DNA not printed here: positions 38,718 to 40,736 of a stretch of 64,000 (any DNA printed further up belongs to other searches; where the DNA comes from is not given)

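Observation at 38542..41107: RidA + NadB/FrdA-like flavoprotein + stand-alone SdhB-N-terminal 2Fe-2S protein: a soluble amino-acid/amine dehydrogenase module?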

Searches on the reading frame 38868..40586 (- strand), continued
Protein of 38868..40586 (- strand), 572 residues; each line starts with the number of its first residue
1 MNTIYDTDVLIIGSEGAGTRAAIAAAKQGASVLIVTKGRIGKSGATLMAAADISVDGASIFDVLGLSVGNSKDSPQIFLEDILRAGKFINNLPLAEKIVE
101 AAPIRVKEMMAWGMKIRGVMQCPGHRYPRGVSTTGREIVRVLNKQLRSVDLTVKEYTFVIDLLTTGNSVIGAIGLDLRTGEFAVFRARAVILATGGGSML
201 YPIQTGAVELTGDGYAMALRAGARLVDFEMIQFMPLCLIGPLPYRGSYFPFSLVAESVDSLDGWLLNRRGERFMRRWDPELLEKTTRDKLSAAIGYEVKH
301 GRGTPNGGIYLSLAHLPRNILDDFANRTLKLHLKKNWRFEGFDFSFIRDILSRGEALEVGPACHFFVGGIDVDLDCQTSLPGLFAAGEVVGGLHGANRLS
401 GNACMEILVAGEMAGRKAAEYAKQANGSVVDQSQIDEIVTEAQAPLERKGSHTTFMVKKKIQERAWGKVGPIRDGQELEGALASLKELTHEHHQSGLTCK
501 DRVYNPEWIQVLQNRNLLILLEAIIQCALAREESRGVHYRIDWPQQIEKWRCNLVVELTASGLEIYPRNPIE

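Call 68: search_protein_families(library=ncbifam, proteins=[L059:9995-11680:+, L059:11676-13334:+, L001:12174-13259:+, L001:13259-14482:+, L001:7621-8613:+, L001:14614-15546:+], max_evalue=1e-10)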
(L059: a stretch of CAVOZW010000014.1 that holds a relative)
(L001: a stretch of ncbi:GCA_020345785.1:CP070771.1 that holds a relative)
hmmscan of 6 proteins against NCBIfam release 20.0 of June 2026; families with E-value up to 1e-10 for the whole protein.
L059:9995-11680:+ (562 aa): 29 families (the best 25 are shown)
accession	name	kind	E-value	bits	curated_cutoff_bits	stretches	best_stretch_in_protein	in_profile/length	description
NF004900.0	PRK06263.1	equivalog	1e-144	483.2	718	1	2-528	4-527/546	fumarate reductase (CoM/CoB) subunit TfrA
NF005866.0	PRK07803.1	equivalog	1e-128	430.3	819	2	5-273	8-292/631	fumarate reductase/succinate dehydrogenase flavoprotein subunit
TIGR01812.1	sdhA_frdA_Gneg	subfamily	8.7e-120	400.8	567.3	1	7-559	1-563/568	succinate dehydrogenase or fumarate reductase, flavoprotein subunit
NF004724.0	PRK06069.1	subfamily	9.1e-112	374.1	826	1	1-559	1-572/577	succinate dehydrogenase/fumarate reductase flavoprotein subunit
TIGR00551.1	nadB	equivalog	9.3e-98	328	452.75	1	6-523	3-489/489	L-aspartate oxidase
TIGR01816.1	sdhA_forward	equivalog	1.3e-94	317.5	727.35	1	7-556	4-571/584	succinate dehydrogenase flavoprotein subunit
NF005867.0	PRK07804.1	equivalog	2e-91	306.9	639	1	5-529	18-523/548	L-aspartate oxidase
NF005701.0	PRK07512.1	equivalog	1.5e-90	304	528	1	4-537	8-498/516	L-aspartate oxidase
TIGR01176.1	fum_red_Fp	equivalog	5.9e-87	292.6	932.7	1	4-559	2-574/580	fumarate reductase (quinol) flavoprotein subunit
NF005037.0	PRK06452.1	equivalog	4e-86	289.8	862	1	1-560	1-562/566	succinate dehydrogenase flavoprotein subunit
NF006686.0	PRK09231.1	equivalog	1.3e-85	288.1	854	1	1-559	1-576/598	fumarate reductase (quinol) flavoprotein subunit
NF004613.0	PRK05945.1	equivalog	1.9e-84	284.3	824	1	4-559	2-570/575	succinate dehydrogenase/fumarate reductase flavoprotein subunit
NF005636.0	PRK07395.1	subfamily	4.2e-82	276.2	723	1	5-528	12-540/560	L-aspartate oxidase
NF006567.0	PRK09077.1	equivalog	4.1e-80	269.5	629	1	4-528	7-524/537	L-aspartate oxidase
NF006383.0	PRK08626.1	equivalog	2.6e-79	267.2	663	2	119-526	142-557/657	fumarate reductase flavoprotein subunit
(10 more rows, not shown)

L059:11676-13334:+ (553 aa): 17 families
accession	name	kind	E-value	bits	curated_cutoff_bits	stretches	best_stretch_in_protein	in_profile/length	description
NF008369.0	PRK11168.1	equivalog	1.2e-118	396.6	278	1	149-549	8-400/401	anaerobic glycerol-3-phosphate dehydrogenase subunit C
TIGR03379.1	glycerol3P_GlpC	equivalog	2.4e-85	286.7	279.9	1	152-548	5-396/397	anaerobic glycerol-3-phosphate dehydrogenase subunit GlpC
NF004898.0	PRK06259.1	equivalog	3.5e-74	250.2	385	1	15-530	3-464/488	fumarate reductase (CoM/CoB) subunit TfrB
TIGR00384.1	dhsB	subfamily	7.3e-41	140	88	1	20-224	1-215/222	succinate dehydrogenase and fumarate reductase iron-sulfur protein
NF045670.1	quin_L_LdhH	equivalog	5.3e-40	137.4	800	1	145-533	297-689/706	L-lactate dehydrogenase (quinone) large subunit LdhH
NF004616.0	PRK05950.1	subfamily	4.3e-37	127.5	228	1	14-237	4-236/238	succinate dehydrogenase iron-sulfur subunit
NF009226.0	PRK12576.1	equivalog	4.4e-34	118.3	344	1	15-222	9-225/317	succinate dehydrogenase/fumarate reductase iron-sulfur subunit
NF008434.0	PRK11274.1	equivalog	7.9e-30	104.1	333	1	149-548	20-407/409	glycolate oxidase subunit GlcF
NF009051.0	PRK12385.1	equivalog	5e-28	98.2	333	1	12-222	3-220/244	succinate dehydrogenase/fumarate reductase iron-sulfur subunit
NF009227.0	PRK12577.1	equivalog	2.9e-26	91.9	349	1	18-237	5-242/330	succinate dehydrogenase/fumarate reductase iron-sulfur subunit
NF006391.0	PRK08640.1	equivalog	1.6e-24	86.2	244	1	13-232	4-237/254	succinate dehydrogenase iron-sulfur subunit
NF009052.0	PRK12386.1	equivalog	1.2e-23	83.5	256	1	31-223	17-219/255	succinate dehydrogenase/fumarate reductase iron-sulfur subunit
NF010071.0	PRK13552.1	equivalog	3e-23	82.3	264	1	15-224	4-225/241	fumarate reductase iron-sulfur subunit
NF009225.0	PRK12575.1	subfamily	3.6e-21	75.7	443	1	14-229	3-225/235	succinate dehydrogenase/fumarate reductase iron-sulfur subunit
NF049975.1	2HglutDHaseYdiJ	equivalog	3.1e-20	71.6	1350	1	202-546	667-1016/1018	D-2-hydroxyglutarate dehydrogenase YdiJ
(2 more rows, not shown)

L001:12174-13259:+ (362 aa): 5 families
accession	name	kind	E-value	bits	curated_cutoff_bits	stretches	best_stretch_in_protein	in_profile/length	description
NF040650.1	sulfolac_dhydr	equivalog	1.3e-71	241.6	500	1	16-350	9-337/339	L-sulfolactate dehydrogenase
NF007504.0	PRK10098.1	equivalog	5.2e-58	196.5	336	1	8-350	5-348/360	malate/lactate/ureidoglycolate dehydrogenase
NF011599.0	PRK15025.1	equivalog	4.6e-52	177.3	356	1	9-340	2-332/349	ureidoglycolate dehydrogenase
TIGR03175.1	AllD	equivalog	2.6e-50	171.5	496.2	1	9-339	2-331/349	ureidoglycolate dehydrogenase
NF009750.0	PRK13260.1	equivalog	2.4e-35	122.2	316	1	9-339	2-329/332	3-dehydro-L-gulonate 2-dehydrogenase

L001:13259-14482:+ (408 aa): 17 families
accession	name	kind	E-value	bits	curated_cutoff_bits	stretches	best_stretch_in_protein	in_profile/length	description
NF006771.0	PRK09290.1-5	subfamily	1.3e-126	422.5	399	1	3-407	2-411/413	allantoate amidohydrolase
NF058540.1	Ncarbamyl_ErtE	equivalog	1.7e-106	356.3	520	1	2-406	5-415/418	N-carbamyl-l-glutamate amidohydrolase ErtE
TIGR01879.1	hydantase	subfamily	3.6e-106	355.4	204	1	8-405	1-401/401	hydantoinase/carbamoylase family amidase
NF009529.0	PRK12893.1-2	equivalog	6.6e-100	334.8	508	1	2-406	4-408/411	Zn-dependent hydrolase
NF006769.0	PRK09290.1-3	subfamily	8.1e-98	327.8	452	1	2-407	7-413/417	allantoate amidohydrolase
NF006768.0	PRK09290.1-1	equivalog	7.4e-96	321.5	532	1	10-407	9-409/411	allantoate deiminase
NF006775.0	PRK09290.2-5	equivalog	6.9e-88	295.1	479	1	25-407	29-415/419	allantoate amidohydrolase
NF009527.0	PRK12891.1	subfamily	9.1e-88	295.1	461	1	4-406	7-421/426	Zn-dependent hydrolase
NF006770.0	PRK09290.1-4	equivalog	1e-81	274.7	372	1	10-407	5-402/403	allantoate amidohydrolase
TIGR03176.1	AllC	equivalog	1.2e-81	274.5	597.75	1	9-407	4-404/406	allantoate deiminase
NF009531.0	PRK12893.1-5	equivalog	1.2e-78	264.5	486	1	3-406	5-412/421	Zn-dependent hydrolase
NF006773.0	PRK09290.2-2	equivalog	2.7e-73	247.3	584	1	7-406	15-417/419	allantoate amidohydrolase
NF006772.0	PRK09290.2-1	subfamily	3.9e-70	236.8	424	1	3-407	10-417/430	allantoate amidohydrolase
NF009530.0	PRK12893.1-4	subfamily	1.2e-62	212.3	551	1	4-403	6-405/423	Zn-dependent hydrolase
NF010373.0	PRK13799.1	equivalog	7e-61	206.4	1087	1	11-407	187-588/591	unknown domain/N-carbamoyl-L-amino acid hydrolase fusion protein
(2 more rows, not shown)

L001:7621-8613:+ (331 aa): 5 families
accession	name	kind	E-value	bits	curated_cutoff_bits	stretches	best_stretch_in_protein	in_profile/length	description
TIGR01227.1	hutG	equivalog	2e-61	207.9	229.15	1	33-319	26-306/307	formimidoylglutamase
NF002564.0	PRK02190.1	subfamily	1.9e-53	181.7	302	1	38-324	29-303/307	agmatinase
TIGR01230.1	agmatinase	equivalog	2.7e-48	165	174.3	1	41-319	12-273/275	agmatinase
TIGR01229.1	rocF_arginase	equivalog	3.5e-26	92.2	227.6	1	46-320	2-296/300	arginase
NF010347.0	PRK13775.1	equivalog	4.8e-20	72.1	381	1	56-317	66-322/331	formimidoylglutamase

L001:14614-15546:+ (311 aa): 4 families
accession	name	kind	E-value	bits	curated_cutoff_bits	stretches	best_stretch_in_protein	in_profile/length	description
NF002564.0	PRK02190.1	subfamily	2.4e-45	155.1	302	1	15-309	29-304/307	agmatinase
TIGR01227.1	hutG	equivalog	4e-40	137.9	229.15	1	21-302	37-305/307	formimidoylglutamase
TIGR01230.1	agmatinase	equivalog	6e-40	137.6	174.3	1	24-303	18-273/275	agmatinase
TIGR01229.1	rocF_arginase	equivalog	3.5e-19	69.3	227.6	1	35-299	12-290/300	arginase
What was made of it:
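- The GlpC-like partner in sister islands points to a dehydrogenase direction (call 68).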

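Call 69: find_related_loci(query=window:38868-40586:-, collection=metagenome_contigs, flank=6000)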
Query window:38868-40586:- (572 aa) in metagenome_contigs; peptide patterns used: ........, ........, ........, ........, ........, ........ (x = any residue, [..] = any of these).
44 stretches matched a pattern, but none encodes a relative of the query by tblastn (E <= 1e-3).
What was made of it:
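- Tried and rejected: The protein patterns gave no confirmed relative (call 69).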

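Call 83: search_protein_families(library=pfam, proteins=[L046:12147-12527:+, L046:12502-13353:+, L046:8746-9786:-, L046:7588-8730:-, L022:14900-15433:+, L022:12326-13357:+, L022:13380-14198:+, L022:8110-9255:+, L022:9286-10011:+, L007:16537-16944:+], max_evalue=0.0001)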
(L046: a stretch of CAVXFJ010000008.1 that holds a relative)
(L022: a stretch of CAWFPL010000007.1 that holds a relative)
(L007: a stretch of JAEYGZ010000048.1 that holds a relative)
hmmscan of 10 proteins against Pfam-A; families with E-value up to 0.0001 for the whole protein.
L046:12147-12527:+ (127 aa): 1 family
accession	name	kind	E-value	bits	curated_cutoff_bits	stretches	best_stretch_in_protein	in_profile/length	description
PF01042.26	Ribonuc_L-PSP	-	2.2e-25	89.4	27.3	1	12-125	7-121/121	Endoribonuclease L-PSP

L046:12502-13353:+ (284 aa): 4 families
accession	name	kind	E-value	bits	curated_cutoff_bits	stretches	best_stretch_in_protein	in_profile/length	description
PF13561.12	adh_short_C2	-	4e-66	223.4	27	1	28-264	3-235/236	Enoyl-(Acyl carrier protein) reductase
PF00106.31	adh_short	-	3.5e-58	196.7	26.6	1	20-207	1-188/195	short chain dehydrogenase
PF08659.16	KR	-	6.4e-15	56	22.6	1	23-175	4-156/180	KR domain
PF23441.1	SDR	-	8e-14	52.1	27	1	15-263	3-254/258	SDR-like rossmann domain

L046:8746-9786:- (346 aa): 1 family
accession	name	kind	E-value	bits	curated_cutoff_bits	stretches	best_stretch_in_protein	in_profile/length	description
PF00491.26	Arginase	-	2e-54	185.4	22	1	39-316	2-276/280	Arginase family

L046:7588-8730:- (380 aa): 1 family
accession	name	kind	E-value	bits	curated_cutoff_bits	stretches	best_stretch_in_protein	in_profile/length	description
PF00266.25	Aminotran_5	-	3.4e-50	171.5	21.5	1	24-375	2-371/371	Aminotransferase class-V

L022:14900-15433:+ (178 aa): 1 family
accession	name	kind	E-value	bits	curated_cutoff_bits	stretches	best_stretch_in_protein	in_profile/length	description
PF01042.26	Ribonuc_L-PSP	-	3.9e-28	98.3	27.3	1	62-175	7-121/121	Endoribonuclease L-PSP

L022:12326-13357:+ (344 aa): 3 families
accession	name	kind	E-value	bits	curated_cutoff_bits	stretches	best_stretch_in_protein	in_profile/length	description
PF09084.16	NMT1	-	1.5e-38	133.3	20.5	1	53-265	3-216/216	NMT1/THI5 like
PF16868.10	NMT1_3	-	4.8e-06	26.8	27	1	65-190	24-160/289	NMT1-like family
PF12974.12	Phosphonate-bd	-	1.1e-05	25.4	27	1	67-160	25-123/242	ABC transporter, phosphonate, periplasmic substrate-binding protein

L022:13380-14198:+ (273 aa): 2 families
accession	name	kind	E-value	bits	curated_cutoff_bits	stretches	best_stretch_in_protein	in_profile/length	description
PF00005.33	ABC_tran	-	1.3e-29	104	25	1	34-172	2-136/137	ABC transporter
PF13304.12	AAA_21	-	1.1e-05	26.2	27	0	46-72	2-26/304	AAA domain, putative AbiEii toxin, Type IV TA system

L022:8110-9255:+ (382 aa): 1 family
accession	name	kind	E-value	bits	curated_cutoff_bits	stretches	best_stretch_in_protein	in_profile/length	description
PF00291.31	PALP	-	6.9e-64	216.4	35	1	72-359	1-293/295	Pyridoxal-phosphate dependent enzyme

L022:9286-10011:+ (242 aa): 1 family
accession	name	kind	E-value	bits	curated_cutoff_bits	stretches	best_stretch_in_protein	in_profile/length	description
PF12802.13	MarR_2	-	5.2e-08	33.4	27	1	108-161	2-53/61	MarR family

L007:16537-16944:+ (136 aa): 1 family
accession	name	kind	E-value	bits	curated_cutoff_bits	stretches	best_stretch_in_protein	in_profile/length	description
PF01042.26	Ribonuc_L-PSP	-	1e-37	129.2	27.3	1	20-135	1-120/121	Endoribonuclease L-PSP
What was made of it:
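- L046 carries an independent Flavo-Fer2_3-Rid operon (call 83).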

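Call 84: predict_structure(alignment_id=A1)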
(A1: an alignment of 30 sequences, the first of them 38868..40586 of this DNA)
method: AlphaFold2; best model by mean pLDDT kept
length: 572 residues; sequences in the alignment: 30
mean_pLDDT: 89.3   pTM: 0.92
mean pLDDT of the five models: 89.3, 88.1, 87.6, 85.8, 84.6
residues with pLDDT >= 90: 347; 70-90: 198; 50-70: 27; < 50: 0
segments of 3 or more residues with pLDDT < 50: none
pLDDT, mean of each block of 10 residues (from residue 1): 91 93 98 94 82 92 91 94 85 94 97 92 87 91 95 96 94 97 97 87 82 94 90 85 71 85 94 92 87 91 92 91 72 78 87 92 86 96 94 70 92 98 88 96 90 91 90 89 94 91 94 95 92 72 65 90 91 73
secondary structure, 60 per line:
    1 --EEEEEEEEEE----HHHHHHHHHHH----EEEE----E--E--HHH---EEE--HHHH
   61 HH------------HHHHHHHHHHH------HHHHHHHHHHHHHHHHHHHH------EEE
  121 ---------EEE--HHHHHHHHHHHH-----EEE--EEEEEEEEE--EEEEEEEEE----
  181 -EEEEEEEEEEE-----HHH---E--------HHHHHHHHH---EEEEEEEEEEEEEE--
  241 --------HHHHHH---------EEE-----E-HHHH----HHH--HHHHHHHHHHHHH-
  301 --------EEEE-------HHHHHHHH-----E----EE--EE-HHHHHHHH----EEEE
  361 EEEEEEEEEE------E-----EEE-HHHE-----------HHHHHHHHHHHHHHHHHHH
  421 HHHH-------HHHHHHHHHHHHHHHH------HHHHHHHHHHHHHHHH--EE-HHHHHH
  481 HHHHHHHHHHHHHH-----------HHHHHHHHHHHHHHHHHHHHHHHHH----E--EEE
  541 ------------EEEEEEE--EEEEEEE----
elements in order: E3-12 H17-27 E32-35 E52-54 H57-62 H75-85 H92-111 E118-120 E130-132 H135-146 E152-154 E157-165 E168-176 E182-192 H213-221 E225-238 H249-254 E264-266 H274-277 H287-299 E309-312 H320-327 H345-352 E357-370 E383-385 H402-424 H432-447 H454-469 H475-494 H506-530 E538-540 E553-559 E562-568
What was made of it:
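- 38868..40586 (-): SdhA/TfrA-like flavoprotein, 572 aa, non-covalent FAD, with an altered substrate site. AF2 pLDDT 89 and pTM 0.92 (call 84).
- Both ORFs are intact, and the flavoprotein model is confident (call 84).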

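Call 87: fold_search(model_id=the predicted structure, library=pdb)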
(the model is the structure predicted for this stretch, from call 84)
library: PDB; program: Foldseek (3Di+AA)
matches with E <= 10: 1801; with E <= 0.001: 1089
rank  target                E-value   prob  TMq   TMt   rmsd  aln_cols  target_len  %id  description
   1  7d6v_A                4.2e-44  1.00  0.84  0.80   4.0       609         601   33  Mycobacterium smegmatis Sdh1 in complex with UQ1 (released 2021-04-07)
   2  7d6x_A                9.1e-43  1.00  0.84  0.81   3.5       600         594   32  Mycobacterium smegmatis Sdh1 complex in the apo form (released 2021-04-07)
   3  2h89_A                9.1e-43  1.00  0.83  0.78   4.1       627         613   25  Avian Respiratory Complex II with Malonate Bound (released 2006-06-20)
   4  6myr_A                1.5e-42  1.00  0.83  0.78   4.2       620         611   25  Avian mitochondrial complex II with thiapronil bound (released 2019-10-16)
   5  5vpn_A                5.2e-42  1.00  0.84  0.84   3.4       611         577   25  E. coli Quinol fumarate reductase FrdA E245Q mutation (released 2017-06-21)
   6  1kf6_A                7.6e-42  1.00  0.85  0.84   3.6       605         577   25  E. coli Quinol-Fumarate Reductase with Bound Inhibitor HQNO (released 2002-03-13)
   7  4ysx_A                9.4e-42  1.00  0.82  0.77   4.2       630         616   26  Crystal structure of Mitochondrial rhodoquinol-fumarate reductase from Ascaris suum with the specific inhibitor NN23 (released 2015-08-05)
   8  6vax_A                2.0e-41  1.00  0.83  0.78   4.3       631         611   23  Crystal structure of human SDHA-SDHAF2 assembly intermediate (released 2020-08-26)
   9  1zoy_A                2.3e-41  1.00  0.83  0.78   4.1       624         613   24  Crystal Structure of Mitochondrial Respiratory Complex II from porcine heart at 2.4 Angstroms (released 2005-07-12)
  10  5vpn_E                3.2e-41  1.00  0.83  0.81   4.1       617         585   24  E. coli Quinol fumarate reductase FrdA E245Q mutation (released 2017-06-21)
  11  3vr8_A                3.2e-41  1.00  0.83  0.77   4.0       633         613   25  Mitochondrial rhodoquinol-fumarate reductase from the parasitic nematode Ascaris suum (released 2012-07-11)
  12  1qlb_A                3.5e-41  1.00  0.83  0.73   4.2       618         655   24  respiratory complex II-like fumarate reductase from Wolinella succinogenes (released 1999-11-29)
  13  2fbw_A                3.5e-41  1.00  0.82  0.77   4.3       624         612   25  Avian respiratory complex II with carboxin bound (released 2005-12-20)
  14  6awf_A                3.7e-41  1.00  0.84  0.84   4.0       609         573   24  Escherichia coli quinol:fumarate reductase crystallized without dicarboxylate (released 2017-12-06)
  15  8gs8_A                1.0e-40  1.00  0.82  0.77   4.2       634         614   24  cryo-EM structure of the human respiratory complex II (released 2023-05-10)
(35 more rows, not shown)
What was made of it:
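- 38868..40586 (-): Best fold match is M. smegmatis Sdh1 SdhA, TM 0.84 (call 87).
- On SdhA/FrdA (complex II flavoprotein): Foldseek TM 0.82-0.85 to complex II flavoproteins (call 87).
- Closest known: Complex II catalytic head. Same: Same flavoprotein fold, TM 0.84 (call 87).
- Checked: The predicted fold is closer to complex II flavoproteins (TM 0.82-0.85) than to NadB (0.67-0.74) (call 87).
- The fold is that of complex II flavoproteins (call 87).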
